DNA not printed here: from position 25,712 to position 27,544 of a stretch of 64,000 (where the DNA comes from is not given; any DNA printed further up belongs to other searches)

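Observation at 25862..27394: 510-aa protein composed almost entirely of about 28 tandem 17-residue repeats (core DTLSLSD)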

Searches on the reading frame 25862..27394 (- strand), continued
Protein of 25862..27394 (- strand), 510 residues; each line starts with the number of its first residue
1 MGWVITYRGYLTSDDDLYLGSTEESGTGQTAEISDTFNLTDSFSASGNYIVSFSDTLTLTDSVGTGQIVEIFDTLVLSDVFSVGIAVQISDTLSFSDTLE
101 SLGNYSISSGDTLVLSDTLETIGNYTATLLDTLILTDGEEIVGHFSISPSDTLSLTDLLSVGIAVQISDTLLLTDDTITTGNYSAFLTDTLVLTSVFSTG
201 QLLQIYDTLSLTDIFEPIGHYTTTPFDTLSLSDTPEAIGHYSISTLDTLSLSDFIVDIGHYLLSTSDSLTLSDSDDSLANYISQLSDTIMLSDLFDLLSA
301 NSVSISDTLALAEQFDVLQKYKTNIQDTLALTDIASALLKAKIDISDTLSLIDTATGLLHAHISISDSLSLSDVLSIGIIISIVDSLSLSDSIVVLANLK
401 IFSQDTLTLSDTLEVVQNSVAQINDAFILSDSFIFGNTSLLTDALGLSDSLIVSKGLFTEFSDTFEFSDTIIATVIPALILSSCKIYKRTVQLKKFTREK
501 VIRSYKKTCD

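Call 62: find_encoding_contigs(protein=P0022, flank=10000, max_places=1)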
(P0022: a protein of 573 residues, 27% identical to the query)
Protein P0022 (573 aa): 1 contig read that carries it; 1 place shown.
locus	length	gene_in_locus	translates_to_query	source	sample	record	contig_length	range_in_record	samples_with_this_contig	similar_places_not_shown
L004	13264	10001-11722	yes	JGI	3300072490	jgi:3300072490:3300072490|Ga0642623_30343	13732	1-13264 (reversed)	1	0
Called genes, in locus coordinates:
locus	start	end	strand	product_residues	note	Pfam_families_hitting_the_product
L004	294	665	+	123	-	-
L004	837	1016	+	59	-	-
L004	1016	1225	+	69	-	-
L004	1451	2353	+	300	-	-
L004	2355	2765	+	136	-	PF21190:Bbp16 (weak)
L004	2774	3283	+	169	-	-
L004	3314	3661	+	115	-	-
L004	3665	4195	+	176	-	-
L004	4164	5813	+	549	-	PF05876:GpA_ATPase, PF20454:GpA_nuclease (faint)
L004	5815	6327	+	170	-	-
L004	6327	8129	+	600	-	-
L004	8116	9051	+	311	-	-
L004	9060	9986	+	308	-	-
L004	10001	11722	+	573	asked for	-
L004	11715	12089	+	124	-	PF20557:DnaT_2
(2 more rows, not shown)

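Call 65: list_cluster_members(proteins=[window:25862-27391:-, P0259, P0260, window:27396-31046:-])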
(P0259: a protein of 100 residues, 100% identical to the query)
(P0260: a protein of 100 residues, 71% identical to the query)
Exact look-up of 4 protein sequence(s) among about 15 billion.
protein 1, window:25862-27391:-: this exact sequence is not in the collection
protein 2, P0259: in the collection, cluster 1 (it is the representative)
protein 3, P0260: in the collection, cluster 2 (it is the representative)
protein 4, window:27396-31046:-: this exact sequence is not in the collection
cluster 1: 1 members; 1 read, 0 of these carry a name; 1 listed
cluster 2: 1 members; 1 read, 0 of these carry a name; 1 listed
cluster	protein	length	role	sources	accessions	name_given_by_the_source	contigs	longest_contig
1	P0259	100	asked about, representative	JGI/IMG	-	-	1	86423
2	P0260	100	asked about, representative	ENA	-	-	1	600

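Call 66: find_related_loci(query=window:25862-27394:-, collection=metagenome_contigs, flank=10000)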
Query window:25862-27394:- (510 aa) in metagenome_contigs; peptide patterns used: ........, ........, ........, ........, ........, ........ (x = any residue, [..] = any of these).
231 stretches matched a pattern, but none encodes a relative of the query by tblastn (E <= 1e-3).

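Call 74: fold_search(model_id=the predicted structure, library=viral)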
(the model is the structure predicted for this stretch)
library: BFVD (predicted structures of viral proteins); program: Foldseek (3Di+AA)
matches with E <= 10: 169; with E <= 0.001: 1
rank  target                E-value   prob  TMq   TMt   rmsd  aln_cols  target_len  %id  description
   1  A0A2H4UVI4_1          3.2e-04  1.00  0.33  0.15  18.6       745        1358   11  Membrane associated protein [Bodo saltans virus]
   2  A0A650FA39            1.3e-03  0.51  0.17  0.10  20.8       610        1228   10  (no name in the UniProt tables at hand)
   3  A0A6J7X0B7            1.6e-03  0.94  0.18  0.22  17.1       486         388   10  Uncharacterized protein [uncultured Caudovirales phage]
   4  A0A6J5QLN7            3.2e-03  0.96  0.19  0.31  12.5       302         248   11  Uncharacterized protein [uncultured Caudovirales phage]
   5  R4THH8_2              6.4e-03  1.00  0.48  0.26  13.4       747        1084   12  (no name in the UniProt tables at hand)
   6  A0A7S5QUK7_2          9.1e-03  0.98  0.32  0.21   9.7       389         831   12  (no name in the UniProt tables at hand)
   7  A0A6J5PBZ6            1.1e-02  0.96  0.26  0.34  17.0       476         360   13  Uncharacterized protein [uncultured Caudovirales phage]
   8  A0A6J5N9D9            1.1e-02  0.99  0.38  0.40  28.7       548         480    9  Uncharacterized protein [uncultured Caudovirales phage]
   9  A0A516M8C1            1.8e-02  0.80  0.24  0.28  17.8       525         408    9  (no name in the UniProt tables at hand)
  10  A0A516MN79            2.2e-02  0.13  0.11  0.07  24.0       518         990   13  (no name in the UniProt tables at hand)
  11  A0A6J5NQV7            2.5e-02  0.16  0.16  0.08  43.4      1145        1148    6  Concanavalin A-like lectin/glucanases superfamily [uncultured Caudovirales phage]
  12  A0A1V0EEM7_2          2.7e-02  0.28  0.18  0.13  23.8       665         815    8  receptor protein-tyrosine kinase [Caulobacter phage Ccr34]
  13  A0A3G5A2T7            6.1e-02  0.47  0.17  0.28  12.3       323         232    4  Uncharacterized protein [Harvfovirus sp.]
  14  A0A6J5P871            9.1e-02  0.10  0.14  0.18  19.0       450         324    9  Uncharacterized protein [uncultured Caudovirales phage]
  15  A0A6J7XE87            1.2e-01  0.63  0.32  0.29  16.4       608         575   11  Uncharacterized protein [uncultured Caudovirales phage]
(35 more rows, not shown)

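Call 76: search_dna_similar(query=window:25862-27394:-, collection=phages, mode=protein, max_evalue=1, max_rows=20)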
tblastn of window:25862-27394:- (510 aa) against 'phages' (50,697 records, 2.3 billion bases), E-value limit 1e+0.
No match.

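Call 77: search_dna_similar(query=P0121, collection=phages, mode=protein, max_evalue=0.001, max_rows=20)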
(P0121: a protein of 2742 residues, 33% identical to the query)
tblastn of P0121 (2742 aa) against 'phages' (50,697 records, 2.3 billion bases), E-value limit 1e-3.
No match.

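Call 81: search_protein_families(library=phrogs, proteins=[P0013, P0022, P0062, P0004, P0021, P0233, P0127], max_evalue=0.001)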
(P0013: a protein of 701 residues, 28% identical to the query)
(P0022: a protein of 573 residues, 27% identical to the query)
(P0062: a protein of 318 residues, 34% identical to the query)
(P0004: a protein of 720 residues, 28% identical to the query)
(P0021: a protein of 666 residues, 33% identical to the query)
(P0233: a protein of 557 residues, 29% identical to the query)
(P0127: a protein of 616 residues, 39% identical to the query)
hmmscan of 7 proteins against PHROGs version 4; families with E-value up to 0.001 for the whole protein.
P0013 (701 aa): 1 family
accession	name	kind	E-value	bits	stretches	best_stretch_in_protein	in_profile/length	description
phrog_12240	-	unknown function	2.5e-15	57.8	3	41-237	10-205/387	-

P0022 (573 aa): 1 family
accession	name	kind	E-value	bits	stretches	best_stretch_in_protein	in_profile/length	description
phrog_12240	-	unknown function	7.1e-16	59.6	2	168-386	10-225/387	-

P0062 (318 aa): 1 family
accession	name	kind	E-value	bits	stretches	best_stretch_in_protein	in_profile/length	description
phrog_12240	-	unknown function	5.3e-07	30.4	1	95-275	22-187/387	-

P0004 (720 aa): 0 families

P0021 (666 aa): 2 families
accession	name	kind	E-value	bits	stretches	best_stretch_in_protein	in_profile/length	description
phrog_12240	-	unknown function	1.7e-10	41.9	1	277-504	22-240/387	-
phrog_4137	-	unknown function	6.9e-05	23.2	1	567-650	257-333/349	-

P0233 (557 aa): 0 families

P0127 (616 aa): 3 families
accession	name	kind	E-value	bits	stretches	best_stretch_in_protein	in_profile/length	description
phrog_12240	-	unknown function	7.2e-09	36.6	2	323-490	63-225/387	-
phrog_30009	-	unknown function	0.00031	21.9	0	408-446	29-67/130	-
phrog_22415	-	unknown function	0.00046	20.4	0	330-505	19-194/355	-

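Call 93: search_solved_structures(query=A1, max_evalue=1, show_alignments=2)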
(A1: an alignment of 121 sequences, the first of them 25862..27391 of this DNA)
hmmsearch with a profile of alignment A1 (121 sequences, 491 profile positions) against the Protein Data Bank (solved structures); distinct sequences matched with E-value up to 1: 1.
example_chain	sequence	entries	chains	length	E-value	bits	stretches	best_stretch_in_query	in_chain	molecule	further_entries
9e5c_0q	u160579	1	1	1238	3.9e-14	55.7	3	105-420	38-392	LIM zinc-binding domain-containing protein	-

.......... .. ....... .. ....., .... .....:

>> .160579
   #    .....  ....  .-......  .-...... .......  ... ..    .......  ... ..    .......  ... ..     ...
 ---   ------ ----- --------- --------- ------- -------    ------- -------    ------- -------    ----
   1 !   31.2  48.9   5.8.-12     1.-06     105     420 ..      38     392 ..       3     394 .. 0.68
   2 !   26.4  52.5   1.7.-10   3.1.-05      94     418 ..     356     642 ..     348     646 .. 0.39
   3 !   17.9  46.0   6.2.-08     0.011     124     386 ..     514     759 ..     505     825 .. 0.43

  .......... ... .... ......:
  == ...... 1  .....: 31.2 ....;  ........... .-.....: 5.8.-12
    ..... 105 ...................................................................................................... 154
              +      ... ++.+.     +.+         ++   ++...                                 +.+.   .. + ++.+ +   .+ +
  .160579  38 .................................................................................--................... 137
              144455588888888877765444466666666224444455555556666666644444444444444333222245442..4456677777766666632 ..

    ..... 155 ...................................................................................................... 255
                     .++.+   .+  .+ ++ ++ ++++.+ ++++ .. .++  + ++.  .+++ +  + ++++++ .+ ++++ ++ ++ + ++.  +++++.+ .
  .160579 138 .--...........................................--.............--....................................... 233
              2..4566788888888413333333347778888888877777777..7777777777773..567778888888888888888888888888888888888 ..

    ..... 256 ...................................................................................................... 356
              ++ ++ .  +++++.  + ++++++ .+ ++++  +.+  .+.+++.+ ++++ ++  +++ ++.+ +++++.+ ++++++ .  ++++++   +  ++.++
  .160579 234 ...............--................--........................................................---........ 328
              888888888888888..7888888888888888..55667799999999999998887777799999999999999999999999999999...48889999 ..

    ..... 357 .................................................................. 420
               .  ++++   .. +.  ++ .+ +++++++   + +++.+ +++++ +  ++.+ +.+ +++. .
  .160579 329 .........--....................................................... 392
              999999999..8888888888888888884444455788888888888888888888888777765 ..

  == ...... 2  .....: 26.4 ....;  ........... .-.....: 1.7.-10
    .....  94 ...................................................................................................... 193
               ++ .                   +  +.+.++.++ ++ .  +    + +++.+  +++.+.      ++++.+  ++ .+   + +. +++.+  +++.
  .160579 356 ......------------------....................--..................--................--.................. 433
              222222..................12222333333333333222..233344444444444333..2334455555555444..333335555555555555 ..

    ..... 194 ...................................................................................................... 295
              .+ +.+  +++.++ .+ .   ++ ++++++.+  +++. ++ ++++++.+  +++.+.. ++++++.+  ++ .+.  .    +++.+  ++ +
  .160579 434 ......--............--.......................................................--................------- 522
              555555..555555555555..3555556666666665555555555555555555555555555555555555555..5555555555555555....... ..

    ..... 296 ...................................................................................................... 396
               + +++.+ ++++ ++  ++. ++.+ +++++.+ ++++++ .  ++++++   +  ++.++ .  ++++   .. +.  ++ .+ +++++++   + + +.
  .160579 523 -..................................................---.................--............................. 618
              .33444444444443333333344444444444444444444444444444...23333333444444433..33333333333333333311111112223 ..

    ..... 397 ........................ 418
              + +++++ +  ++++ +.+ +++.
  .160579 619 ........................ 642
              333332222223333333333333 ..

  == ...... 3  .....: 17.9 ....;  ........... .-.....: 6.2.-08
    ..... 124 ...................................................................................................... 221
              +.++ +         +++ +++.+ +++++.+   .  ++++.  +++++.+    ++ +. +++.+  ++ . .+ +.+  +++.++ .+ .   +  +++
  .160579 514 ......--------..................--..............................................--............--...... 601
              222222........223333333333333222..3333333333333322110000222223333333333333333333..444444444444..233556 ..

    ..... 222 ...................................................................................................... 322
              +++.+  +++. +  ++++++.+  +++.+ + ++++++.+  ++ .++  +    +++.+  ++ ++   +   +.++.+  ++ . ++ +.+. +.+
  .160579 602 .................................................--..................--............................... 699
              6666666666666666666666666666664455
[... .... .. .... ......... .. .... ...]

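Call 96: search_protein_families(library=pfam, proteins=[window:25862-27394:-], max_evalue=10)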
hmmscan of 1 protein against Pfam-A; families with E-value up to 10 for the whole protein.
window:25862-27394:- (510 aa): 0 families
